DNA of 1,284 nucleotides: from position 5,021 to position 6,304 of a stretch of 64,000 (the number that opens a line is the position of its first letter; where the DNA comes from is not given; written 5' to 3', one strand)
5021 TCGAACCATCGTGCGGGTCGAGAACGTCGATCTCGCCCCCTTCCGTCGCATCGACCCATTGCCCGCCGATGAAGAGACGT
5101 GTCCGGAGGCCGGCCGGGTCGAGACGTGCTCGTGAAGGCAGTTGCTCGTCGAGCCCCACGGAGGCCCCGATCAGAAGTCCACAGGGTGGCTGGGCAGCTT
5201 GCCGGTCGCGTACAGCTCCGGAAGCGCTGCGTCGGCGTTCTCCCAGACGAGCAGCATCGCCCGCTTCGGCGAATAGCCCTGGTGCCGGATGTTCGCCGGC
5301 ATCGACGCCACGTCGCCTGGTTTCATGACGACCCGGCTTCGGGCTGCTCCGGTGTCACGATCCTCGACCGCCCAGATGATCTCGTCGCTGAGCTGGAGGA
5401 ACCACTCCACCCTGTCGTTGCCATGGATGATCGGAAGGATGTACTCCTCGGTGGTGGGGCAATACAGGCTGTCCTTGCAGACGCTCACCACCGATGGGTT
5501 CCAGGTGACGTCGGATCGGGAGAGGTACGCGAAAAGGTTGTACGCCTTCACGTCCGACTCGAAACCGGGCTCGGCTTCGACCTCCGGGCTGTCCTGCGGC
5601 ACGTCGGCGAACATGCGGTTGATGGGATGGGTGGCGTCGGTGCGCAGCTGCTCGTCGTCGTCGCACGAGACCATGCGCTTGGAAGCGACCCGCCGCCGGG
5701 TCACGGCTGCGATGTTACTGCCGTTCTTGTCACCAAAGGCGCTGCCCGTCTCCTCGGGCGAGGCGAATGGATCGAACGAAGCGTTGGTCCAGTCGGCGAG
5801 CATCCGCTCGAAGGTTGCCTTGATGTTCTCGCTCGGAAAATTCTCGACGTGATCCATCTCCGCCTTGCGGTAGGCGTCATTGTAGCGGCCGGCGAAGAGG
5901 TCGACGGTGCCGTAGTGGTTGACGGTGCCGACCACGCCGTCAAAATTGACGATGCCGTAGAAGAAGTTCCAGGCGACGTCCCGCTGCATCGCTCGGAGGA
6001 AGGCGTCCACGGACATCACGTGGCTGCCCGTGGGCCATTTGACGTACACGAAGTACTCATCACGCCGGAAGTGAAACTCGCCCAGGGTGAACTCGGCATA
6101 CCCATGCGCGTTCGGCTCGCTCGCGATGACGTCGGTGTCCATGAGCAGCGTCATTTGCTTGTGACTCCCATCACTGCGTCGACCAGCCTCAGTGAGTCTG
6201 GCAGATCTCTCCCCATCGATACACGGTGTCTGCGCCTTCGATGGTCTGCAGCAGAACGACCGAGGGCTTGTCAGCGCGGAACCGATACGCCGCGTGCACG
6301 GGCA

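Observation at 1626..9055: MoxR AAA+ ATPase is the translationally coupled last gene of a hapCDEF-type hydroquinone ring-cleavage operon, with its CoxE-like vWA partner divergent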

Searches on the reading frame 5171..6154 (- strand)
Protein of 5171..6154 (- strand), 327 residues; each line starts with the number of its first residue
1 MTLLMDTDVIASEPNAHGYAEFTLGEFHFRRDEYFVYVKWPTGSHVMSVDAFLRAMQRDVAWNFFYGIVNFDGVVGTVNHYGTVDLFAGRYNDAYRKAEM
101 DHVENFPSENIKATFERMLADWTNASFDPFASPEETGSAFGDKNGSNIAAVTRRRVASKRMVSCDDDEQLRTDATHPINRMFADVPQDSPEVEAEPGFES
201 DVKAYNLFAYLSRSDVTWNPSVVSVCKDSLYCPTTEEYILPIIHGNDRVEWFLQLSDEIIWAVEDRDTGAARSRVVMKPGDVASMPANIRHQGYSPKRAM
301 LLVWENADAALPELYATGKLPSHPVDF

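Call 3: search_protein_families(library=pfam, proteins=[window:5171-6154:-], max_evalue=0.01)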
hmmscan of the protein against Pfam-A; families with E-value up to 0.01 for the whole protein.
window:5171-6154:- (327 aa): 1 family
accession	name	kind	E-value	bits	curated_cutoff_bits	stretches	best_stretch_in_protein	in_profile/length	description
PF18191.6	PnpCD_PnpD_N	-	2.5e-53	180.2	25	1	13-156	3-151/151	Hydroquinone 1,2-dioxygenase large subunit N-terminal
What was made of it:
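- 5171..6154 (-): Large (catalytic, cupin) subunit of the two-subunit hydroquinone 1,2-dioxygenase (PnpD/HapD/HqdB). PnpCD_PnpD_N 2.5e-53 (call 3).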

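Call 4: search_protein_families(library=ncbifam, proteins=[window:5171-6154:-], max_evalue=0.001)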
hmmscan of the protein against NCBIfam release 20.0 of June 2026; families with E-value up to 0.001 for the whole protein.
window:5171-6154:- (327 aa): 0 families

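Call 20: search_solved_structures(query=window:5171-6154:-, max_evalue=0.01, show_alignments=1)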
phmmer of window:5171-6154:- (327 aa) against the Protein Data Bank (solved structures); distinct sequences matched with E-value up to 0.01: 2.
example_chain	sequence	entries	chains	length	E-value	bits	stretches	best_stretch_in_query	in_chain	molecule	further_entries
5m21_B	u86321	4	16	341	1.1e-133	448.8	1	6-327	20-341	Hydroquinone dioxygenase large subunit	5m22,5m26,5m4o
4zxa_W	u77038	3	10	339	5.8e-132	443.2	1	5-327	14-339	Hydroquinone dioxygenase large subunit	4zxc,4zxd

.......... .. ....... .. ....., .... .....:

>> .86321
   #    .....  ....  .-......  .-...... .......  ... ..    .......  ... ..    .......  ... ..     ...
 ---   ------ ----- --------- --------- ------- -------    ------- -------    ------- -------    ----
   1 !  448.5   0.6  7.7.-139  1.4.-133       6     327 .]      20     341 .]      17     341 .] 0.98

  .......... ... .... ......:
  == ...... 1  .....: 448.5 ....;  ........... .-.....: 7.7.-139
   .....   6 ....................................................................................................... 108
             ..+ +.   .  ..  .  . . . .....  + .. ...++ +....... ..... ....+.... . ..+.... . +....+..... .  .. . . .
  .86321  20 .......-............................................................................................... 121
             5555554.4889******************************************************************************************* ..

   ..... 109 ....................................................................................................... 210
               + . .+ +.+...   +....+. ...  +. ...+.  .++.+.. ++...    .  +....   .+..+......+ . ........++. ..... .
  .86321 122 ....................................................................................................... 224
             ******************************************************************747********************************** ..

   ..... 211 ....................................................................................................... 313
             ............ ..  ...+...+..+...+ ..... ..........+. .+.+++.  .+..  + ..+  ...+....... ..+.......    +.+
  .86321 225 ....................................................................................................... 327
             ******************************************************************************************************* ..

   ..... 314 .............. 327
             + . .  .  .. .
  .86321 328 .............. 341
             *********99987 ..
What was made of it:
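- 5171..6154 (-): 1.1e-133 to 5M21_B and 5.8e-132 to 4ZXA_W (call 20).
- On Two-subunit (type II) hydroquinone 1,2-dioxygenase PnpCD/HapCD/HqdAB: Full-length match at 1e-133 to 5M21_B and 4ZXA_W (call 20).
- Checked: PnpCD_PnpD_N 2.5e-53; 1e-133 to 5M21_B and 6e-132 to 4ZXA_W (call 20).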

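Call 23: find_homologous_proteins(query=window:5171-6154:-, max_evalue=1e-10)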
Query window:5171-6154:- (327 aa): 3392 proteins with E <= 1e-10 among 4209 candidates; the best 120 are listed.
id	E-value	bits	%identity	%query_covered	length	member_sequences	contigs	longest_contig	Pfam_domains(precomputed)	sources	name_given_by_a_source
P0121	2.7e-201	686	88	100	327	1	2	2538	PF18191.7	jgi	jgi:hypothetical protein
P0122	6.4e-198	675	88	100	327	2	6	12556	PF18191.7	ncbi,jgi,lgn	jgi:hypothetical protein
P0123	1.0e-196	671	87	100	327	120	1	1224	PF18191.7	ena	-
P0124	3.6e-194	662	85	100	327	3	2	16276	PF18191.7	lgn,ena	-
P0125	3.0e-185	633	81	100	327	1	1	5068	PF18191.7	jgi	jgi:hypothetical protein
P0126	4.3e-185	633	81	100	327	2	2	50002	PF18191.7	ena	-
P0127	1.5e-182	624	82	98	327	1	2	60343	PF18191.7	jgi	jgi:hypothetical protein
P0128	8.7e-181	619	82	98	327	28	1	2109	PF18191.7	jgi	jgi:Hydroquinone 1,2-dioxygenase large subunit N-terminal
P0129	9.8e-179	612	79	100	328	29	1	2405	PF18191.7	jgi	jgi:Hydroquinone 1,2-dioxygenase large subunit N-terminal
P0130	3.1e-175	600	78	100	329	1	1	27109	PF18191.7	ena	-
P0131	2.5e-172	591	76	100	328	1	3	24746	PF18191.7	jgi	jgi:hypothetical protein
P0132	3.4e-172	590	77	98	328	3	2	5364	PF18191.7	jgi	jgi:hydroquinone 1,2-dioxygenase large subunit-like protein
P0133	5.0e-172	590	78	98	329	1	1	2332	PF18191.7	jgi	jgi:Hydroquinone 1,2-dioxygenase large subunit N-terminal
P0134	1.1e-171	589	77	98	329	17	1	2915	PF18191.7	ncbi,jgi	-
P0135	2.6e-171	587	76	100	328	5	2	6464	PF18191.7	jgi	jgi:Hydroquinone 1,2-dioxygenase large subunit N-terminal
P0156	1.4e-168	578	77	98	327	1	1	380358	PF18191.7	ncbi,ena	-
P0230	8.8e-167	572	75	100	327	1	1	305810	PF18191.7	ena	-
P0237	1.4e-166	572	76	98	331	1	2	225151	PF18191.7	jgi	jgi:Hydroquinone 1,2-dioxygenase large subunit N-terminal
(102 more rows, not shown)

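Call 25: find_related_loci(query=A1, collection=genome_contigs, flank=10000)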
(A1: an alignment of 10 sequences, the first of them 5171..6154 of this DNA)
Query A1 (327 aa) in genome_contigs; peptide patterns used: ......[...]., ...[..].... (x = any residue, [..] = any of these).
599 stretches matched a pattern (row limit reached: there are more); 554 encode a relative of the query (tblastn E <= 1e-3); the best 80 are kept; 80 distinct loci.
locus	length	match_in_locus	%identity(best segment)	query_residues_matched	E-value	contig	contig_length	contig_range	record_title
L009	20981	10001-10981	99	1-327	0e+0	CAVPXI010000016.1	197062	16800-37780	MAG: Candidatus Dormibacteraeota bacterium isolate MFD10064.bin.2.80 genome assembly, contig: contig_33802, whole genome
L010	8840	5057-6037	96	1-327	0e+0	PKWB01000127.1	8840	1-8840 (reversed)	MAG: Candidatus Dormiibacterota bacterium isolate palsa_863 73.20120500_P32.17_contig_5377, whole genome shotgun sequenc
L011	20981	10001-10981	96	1-327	0e+0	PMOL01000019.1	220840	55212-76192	MAG: Candidatus Dormiibacterota bacterium isolate palsa_834 73.20110600_P1M.3_contig_226, whole genome shotgun sequence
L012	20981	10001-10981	96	1-327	0e+0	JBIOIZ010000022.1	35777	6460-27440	MAG: Candidatus Dormibacteria bacterium isolate GcC5-3 k141_160016_length_35777_cov_66.2917, whole genome shotgun sequen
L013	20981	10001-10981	92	1-327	0e+0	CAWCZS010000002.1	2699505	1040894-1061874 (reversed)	MAG: Candidatus Dormibacteraeota bacterium isolate MFD01716.bin.2.17 genome assembly, contig: contig_18889, whole genome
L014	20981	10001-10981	92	1-327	0e+0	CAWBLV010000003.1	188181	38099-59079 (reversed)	MAG: Candidatus Dormibacteraeota bacterium isolate MFD05705.bin.2.4 genome assembly, contig: contig_21740, whole genome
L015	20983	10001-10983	96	1-327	0e+0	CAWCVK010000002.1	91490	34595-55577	MAG: Candidatus Dormibacteraeota bacterium isolate MFD00964.bin.2.146 genome assembly, contig: contig_19637, whole genom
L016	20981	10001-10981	89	1-327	0e+0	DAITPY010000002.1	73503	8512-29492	MAG TPA_asm: Candidatus Dormiibacterota bacterium isolate CTOTU41329 NODE_82_length_73503_cov_7.221912, whole genome sho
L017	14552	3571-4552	92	1-327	0e+0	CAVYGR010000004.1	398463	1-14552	MAG: Candidatus Dormibacteraeota bacterium isolate MFD03346.bin.2.59 genome assembly, contig: contig_28982, whole genome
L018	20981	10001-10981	81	1-327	0e+0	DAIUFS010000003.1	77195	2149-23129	MAG TPA_asm: Candidatus Dormiibacterota bacterium isolate CTOTU41489 NODE_163_length_77195_cov_6.282577, whole genome sh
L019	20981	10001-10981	76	2-327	1e-173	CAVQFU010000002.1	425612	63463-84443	MAG: uncultured Acidobacteriota bacterium isolate MFD06229.bin.2.168 genome assembly, contig: contig_23260, whole genome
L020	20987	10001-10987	75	1-327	2e-173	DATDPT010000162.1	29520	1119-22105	MAG TPA_asm: Acidimicrobiia bacterium isolate SMAG_U7928 k141_143606, whole genome shotgun sequence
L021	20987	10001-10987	75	1-327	2e-173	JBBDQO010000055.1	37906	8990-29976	MAG: Acidimicrobiia bacterium isolate LejiaC_64_14 Lejia_C_2513_length_37906_cov_7, whole genome shotgun sequence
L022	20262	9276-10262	75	1-327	3e-173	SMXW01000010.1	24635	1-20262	MAG: Acidobacteria bacterium isolate N075bin71 k141_144932, whole genome shotgun sequence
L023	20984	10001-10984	76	1-327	6e-173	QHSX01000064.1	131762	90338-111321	MAG: Candidatus Rokuibacteriota bacterium isolate AR20 14_0929_02_40cm_scaffold_153_curated, whole genome shotgun sequen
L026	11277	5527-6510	75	1-327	1e-172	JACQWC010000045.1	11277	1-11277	MAG: Candidatus Rokuibacteriota bacterium isolate NC_groundwater_1479_Ag_S-0.65um_71_44 S_p65_S5_coassembly_k141_939887,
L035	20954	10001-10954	75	11-327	2e-169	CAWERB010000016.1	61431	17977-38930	MAG: uncultured Actinomycetota bacterium isolate MFD01872.bin.2.178 genome assembly, contig: contig_194137, whole genome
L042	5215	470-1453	73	1-327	5e-172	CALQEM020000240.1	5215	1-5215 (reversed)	MAG: Bifidobacterium breve isolate HRSG-H13-bin-111 genome assembly, contig: HRSG-H13-C27398, whole genome shotgun seque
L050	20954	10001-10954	75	11-327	3e-168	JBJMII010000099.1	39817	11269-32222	MAG: Mycobacteriales bacterium isolate H1_16_all_fractions_metab_conc_51_75_17 k255_2980394, whole genome shotgun sequen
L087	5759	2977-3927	74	12-327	5e-168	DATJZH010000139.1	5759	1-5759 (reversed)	MAG TPA_asm: Streptosporangiaceae bacterium isolate SMAG_U15173 k141_1526071, whole genome shotgun sequence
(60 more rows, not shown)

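Call 30: find_encoding_contigs(protein=P0156, flank=10000, max_places=1)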
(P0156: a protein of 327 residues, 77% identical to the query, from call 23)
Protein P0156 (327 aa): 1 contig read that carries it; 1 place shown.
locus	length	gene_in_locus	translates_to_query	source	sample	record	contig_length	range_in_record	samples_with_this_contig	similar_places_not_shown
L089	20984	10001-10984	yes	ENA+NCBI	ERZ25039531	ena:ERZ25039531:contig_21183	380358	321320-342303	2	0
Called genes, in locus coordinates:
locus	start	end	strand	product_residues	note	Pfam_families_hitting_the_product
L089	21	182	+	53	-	-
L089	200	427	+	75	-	-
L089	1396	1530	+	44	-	-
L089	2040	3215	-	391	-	PF00109:ketoacyl-synt, PF02801:Ketoacyl-synt_C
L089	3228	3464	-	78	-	PF00550:PP-binding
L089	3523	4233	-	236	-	PF00106:adh_short, PF08659:KR, PF23441:SDR (faint), PF13561:adh_short_C2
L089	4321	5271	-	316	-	PF08545:ACP_syn_III, PF08541:ACP_syn_III_C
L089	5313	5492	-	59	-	-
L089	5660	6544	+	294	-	-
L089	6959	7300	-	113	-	PF18029:Glyoxalase_6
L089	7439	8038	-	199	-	PF05762:VWA_CoxE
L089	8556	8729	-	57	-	-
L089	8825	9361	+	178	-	-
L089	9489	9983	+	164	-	-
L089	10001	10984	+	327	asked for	PF18191:PnpCD_PnpD_N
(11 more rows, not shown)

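Call 31: find_encoding_contigs(protein=P0237, flank=10000, max_places=1)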
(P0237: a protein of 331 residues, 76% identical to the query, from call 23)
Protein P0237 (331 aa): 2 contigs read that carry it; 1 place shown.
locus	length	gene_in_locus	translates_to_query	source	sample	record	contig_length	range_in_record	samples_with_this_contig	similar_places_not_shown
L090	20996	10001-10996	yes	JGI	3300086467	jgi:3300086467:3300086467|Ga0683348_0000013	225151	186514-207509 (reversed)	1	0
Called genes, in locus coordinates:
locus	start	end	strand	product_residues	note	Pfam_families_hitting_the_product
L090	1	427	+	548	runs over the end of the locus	PF05231:MASE1, PF00512:HisKA, PF02518:HATPase_c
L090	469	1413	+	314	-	PF06271:RDD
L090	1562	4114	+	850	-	PF01590:GAF, PF13185:GAF_2, PF00989:PAS, PF08448:PAS_4, PF13426:PAS_9, PF00989:PAS, PF08447:PAS_3, PF08448:PAS_4, +5 more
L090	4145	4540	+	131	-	PF08818:DUF1801 (weak)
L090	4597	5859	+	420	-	PF02450:LCAT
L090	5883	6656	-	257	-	PF13529:Peptidase_C39_2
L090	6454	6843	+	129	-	-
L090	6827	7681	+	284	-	PF00089:Trypsin, PF13365:Trypsin_2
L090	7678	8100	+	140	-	-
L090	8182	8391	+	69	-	-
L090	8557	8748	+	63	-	-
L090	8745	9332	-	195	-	PF04264:YceI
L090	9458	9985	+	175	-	-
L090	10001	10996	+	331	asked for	PF18191:PnpCD_PnpD_N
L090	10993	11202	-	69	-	-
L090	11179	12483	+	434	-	PF00171:Aldedh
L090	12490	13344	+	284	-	PF01144:CoA_trans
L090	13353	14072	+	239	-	PF01144:CoA_trans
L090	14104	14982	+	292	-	PF13191:AAA_16 (faint), PF13401:AAA_22 (faint), PF00004:AAA, PF07724:AAA_2 (weak), PF07726:AAA_3 (faint), PF07728:AAA_5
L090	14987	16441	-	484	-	PF05762:VWA_CoxE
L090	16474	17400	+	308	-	PF00296:Bac_luciferase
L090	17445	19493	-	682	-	PF13231:PMT_2, PF24878:YkcB_C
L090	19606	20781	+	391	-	PF00535:Glycos_transf_2, PF04138:GtrA_DPMS_TM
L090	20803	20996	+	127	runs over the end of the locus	PF00903:Glyoxalase (weak)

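Call 32: find_encoding_contigs(protein=P0230, flank=10000, max_places=1)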
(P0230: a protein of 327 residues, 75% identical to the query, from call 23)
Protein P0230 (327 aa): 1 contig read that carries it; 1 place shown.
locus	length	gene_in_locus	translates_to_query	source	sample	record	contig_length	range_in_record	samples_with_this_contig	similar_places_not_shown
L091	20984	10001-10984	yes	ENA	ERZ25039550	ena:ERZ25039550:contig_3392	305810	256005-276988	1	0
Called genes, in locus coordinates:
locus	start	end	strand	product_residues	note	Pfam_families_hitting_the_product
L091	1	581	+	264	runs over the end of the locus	PF00290:Trp_syntA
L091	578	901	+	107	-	-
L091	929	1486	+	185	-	-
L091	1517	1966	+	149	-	PF00578:AhpC-TSA, PF08534:Redoxin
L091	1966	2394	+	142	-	PF07977:FabA, PF22818:ApeI-like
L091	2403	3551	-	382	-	PF00109:ketoacyl-synt, PF02801:Ketoacyl-synt_C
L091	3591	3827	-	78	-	PF00550:PP-binding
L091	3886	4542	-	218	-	PF00106:adh_short, PF13561:adh_short_C2, PF08659:KR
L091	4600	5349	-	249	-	PF08545:ACP_syn_III, PF08541:ACP_syn_III_C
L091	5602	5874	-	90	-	-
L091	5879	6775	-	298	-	PF00698:Acyl_transf_1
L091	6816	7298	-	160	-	PF18029:Glyoxalase_6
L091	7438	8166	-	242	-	PF05762:VWA_CoxE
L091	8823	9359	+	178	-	-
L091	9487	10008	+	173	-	-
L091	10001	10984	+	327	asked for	PF18191:PnpCD_PnpD_N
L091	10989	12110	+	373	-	PF00465:Fe-ADH, PF13685:Fe-ADH_2, PF25137:ADH_Fe_C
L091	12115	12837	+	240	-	PF00005:ABC_tran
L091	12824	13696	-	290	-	-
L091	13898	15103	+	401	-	-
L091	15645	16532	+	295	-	PF00072:Response_reg, PF02739:5_3_exonuc_N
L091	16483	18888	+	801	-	PF02739:5_3_exonuc_N, PF01367:5_3_exonuc, PF00476:DNA_pol_A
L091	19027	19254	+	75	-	PF13649:Methyltransf_25 (weak)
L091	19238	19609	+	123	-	-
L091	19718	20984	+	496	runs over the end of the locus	PF21710:Spt6_S1 (faint), PF00575:S1, PF13509:S1_2 (faint), PF00575:S1, PF23459:S1_RRP5 (weak)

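Call 35: search_protein_families(library=ncbifam, proteins=[L090:14104-14982:+, L090:14987-16441:-, L090:16474-17400:+, L091:8823-9359:+], max_evalue=0.00001)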
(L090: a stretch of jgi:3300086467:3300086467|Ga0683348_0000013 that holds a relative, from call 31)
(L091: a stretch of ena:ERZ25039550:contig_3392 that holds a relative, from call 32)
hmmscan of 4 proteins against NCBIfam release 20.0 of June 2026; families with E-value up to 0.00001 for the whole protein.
L090:14104-14982:+ (292 aa): 2 families
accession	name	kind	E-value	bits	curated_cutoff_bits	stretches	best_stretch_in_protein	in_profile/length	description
NF047784.1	MadB_ATPase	equivalog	9.4e-97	323.8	475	1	8-287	1-297/298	MadB family AAA-type ATPase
TIGR02640.1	gas_vesic_GvpN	equivalog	2.3e-12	47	266.8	1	40-250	21-233/262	gas vesicle protein GvpN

L090:14987-16441:- (484 aa): 1 family
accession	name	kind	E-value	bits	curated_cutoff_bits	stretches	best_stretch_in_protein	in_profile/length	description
NF047783.1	VWA_dom_MadC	equivalog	1.4e-48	166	600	1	214-476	227-486/498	MadC family VWA domain-containing protein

L090:16474-17400:+ (308 aa): 12 families
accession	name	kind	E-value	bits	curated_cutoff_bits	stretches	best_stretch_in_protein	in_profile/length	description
NF002619.0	PRK02271.1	equivalog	2.5e-15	56.6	276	1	16-111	4-94/329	5,10-methylenetetrahydromethanopterin reductase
TIGR03560.1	F420_Rv1855c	subfamily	1.2e-12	48.2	231.4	1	19-109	6-102/227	TIGR03560 family F420-dependent LLM class oxidoreductase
TIGR03555.1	F420_mer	equivalog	3.4e-11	43.1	348.7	0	23-111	9-92/325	5,10-methylenetetrahydromethanopterin reductase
TIGR03559.1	F420_Rv3520c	subfamily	6.3e-10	38.6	335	1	14-110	1-91/325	LLM class F420-dependent oxidoreductase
TIGR04465.1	ArgArg_F420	equivalog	1.5e-08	34.1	470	0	135-207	209-280/364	F420-dependent hydroxymycolic acid dehydrogenase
TIGR03856.1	F420_MSMEG_2906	subfamily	1.9e-08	34.2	243.7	1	14-111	2-105/249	LLM class F420-dependent oxidoreductase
TIGR03842.1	F420_CPS_4043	hypoth_equivalog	2.8e-08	33.3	295.45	0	15-115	2-97/329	TIGR03842 family LLM class F420-dependent oxidoreductase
TIGR03619.1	F420_Rv2161c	subfamily_domain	2.4e-07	30.6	166.9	0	54-109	37-96/247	TIGR03619 family F420-dependent LLM class oxidoreductase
TIGR03857.1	F420_MSMEG_2249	hypoth_equivalog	1.4e-06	27.8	218.4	0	134-210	150-227/329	TIGR03857 family LLM class F420-dependent oxidoreductase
TIGR03841.1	F420_Rv3093c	subfamily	2.4e-06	27.2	213.65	0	135-209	146-220/298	LLM class F420-dependent oxidoreductase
TIGR03621.1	F420_MSMEG_2516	subfamily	2.9e-06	26.6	213.15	1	14-109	2-92/295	TIGR03621 family F420-dependent LLM class oxidoreductase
TIGR03860.1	FMN_nitrolo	subfamily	4.5e-06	25.7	279.7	0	133-211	206-284/422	NtaA/DmoA family FMN-dependent monooxygenase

L091:8823-9359:+ (178 aa): 0 families

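Call 43: search_dna_similar(query=window:5171-6154:-, collection=plasmids, mode=protein, max_rows=40, rows=spread)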
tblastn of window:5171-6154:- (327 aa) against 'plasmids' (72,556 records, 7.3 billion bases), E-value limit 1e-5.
Records with a match: 23; places in all: 23; records where one place covers at least 80% of the query: 23.
Best place of each record, by identity: 60-80% 16; <60% 7.
By first word of the organism name: Burkholderia 7; Sphingobium 5; Caballeronia 4; Paraburkholderia 2; Conchiformibius 1; Novosphingobium 1; Pseudomonas 1; Massilia 1; Variovorax 1.
By predicted mobility (MOB-suite, as given by PLSDB): non-mobilizable 15; mobilizable 4; conjugative 4.
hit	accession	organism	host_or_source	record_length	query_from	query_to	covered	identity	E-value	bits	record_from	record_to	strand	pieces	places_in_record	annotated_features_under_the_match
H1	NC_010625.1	Paraburkholderia phymatum STM815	-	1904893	9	327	98%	61.1%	4e-131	419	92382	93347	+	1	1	record has no annotation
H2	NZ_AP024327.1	Caballeronia sp. NK8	-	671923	9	325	97%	61.5%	2e-131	419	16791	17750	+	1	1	hydroxyquinol 1,2-dioxygenase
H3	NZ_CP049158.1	Caballeronia sp. SBC1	whole organism,soil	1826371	9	325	97%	61.5%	3e-130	416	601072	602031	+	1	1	none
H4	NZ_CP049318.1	Caballeronia sp. SBC2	whole organism,soil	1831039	9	325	97%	61.5%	3e-130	416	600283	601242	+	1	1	none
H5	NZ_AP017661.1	Sphingobium cloacae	-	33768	4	327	99%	60.0%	2e-128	411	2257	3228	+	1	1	hydroxyquinol 1,2-dioxygenase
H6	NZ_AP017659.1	Sphingobium cloacae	-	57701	4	327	99%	60.0%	2e-128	411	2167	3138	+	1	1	hydroxyquinol 1,2-dioxygenase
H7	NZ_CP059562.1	Conchiformibius steedae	dog,whole organism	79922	18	327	95%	62.4%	2e-129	414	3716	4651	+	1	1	hypothetical protein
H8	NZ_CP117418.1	Novosphingobium humi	Single cell,Soil from military shooting ...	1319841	15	327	96%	61.8%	7e-133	424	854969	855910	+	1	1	none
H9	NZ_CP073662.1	Pseudomonas sp. JS425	whole organism,activated sludge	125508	6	327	98%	59.6%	8e-128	409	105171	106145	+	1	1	hydroxyquinol 1,2-dioxygenase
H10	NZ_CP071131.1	Caballeronia sp. M1242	Homo sapiens,ETA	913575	9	327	98%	59.9%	3e-128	410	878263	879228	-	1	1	hydroxyquinol 1,2-dioxygenase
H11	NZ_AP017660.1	Sphingobium cloacae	-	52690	15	327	96%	60.8%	1e-128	411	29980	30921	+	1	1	hydroxyquinol 1,2-dioxygenase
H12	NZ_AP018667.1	Sphingobium amiense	-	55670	15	327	96%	60.8%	1e-128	411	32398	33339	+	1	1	hydroxyquinol 1,2-dioxygenase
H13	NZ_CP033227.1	Sphingobium yanoikuyae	Mixed culture,wastewater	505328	15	327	96%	60.8%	2e-128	411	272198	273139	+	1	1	hydroxyquinol 1,2-dioxygenase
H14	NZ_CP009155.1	Burkholderia pseudomallei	environmental sample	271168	18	327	95%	61.1%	4e-128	410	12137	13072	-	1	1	hydroxyquinol 1,2-dioxygenase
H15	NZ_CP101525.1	Burkholderia arboris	mixed culture,soil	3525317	18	327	95%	61.1%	1e-127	408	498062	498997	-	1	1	none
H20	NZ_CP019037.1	Massilia putida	Soil,wolfram mine tailing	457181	9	327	98%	58.9%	1e-122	394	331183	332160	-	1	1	hydroxyquinol 1,2-dioxygenase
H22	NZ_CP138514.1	Variovorax paradoxus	Legume root,PacBio whole genome assembly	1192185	9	327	98%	58.6%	8e-123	395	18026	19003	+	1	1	none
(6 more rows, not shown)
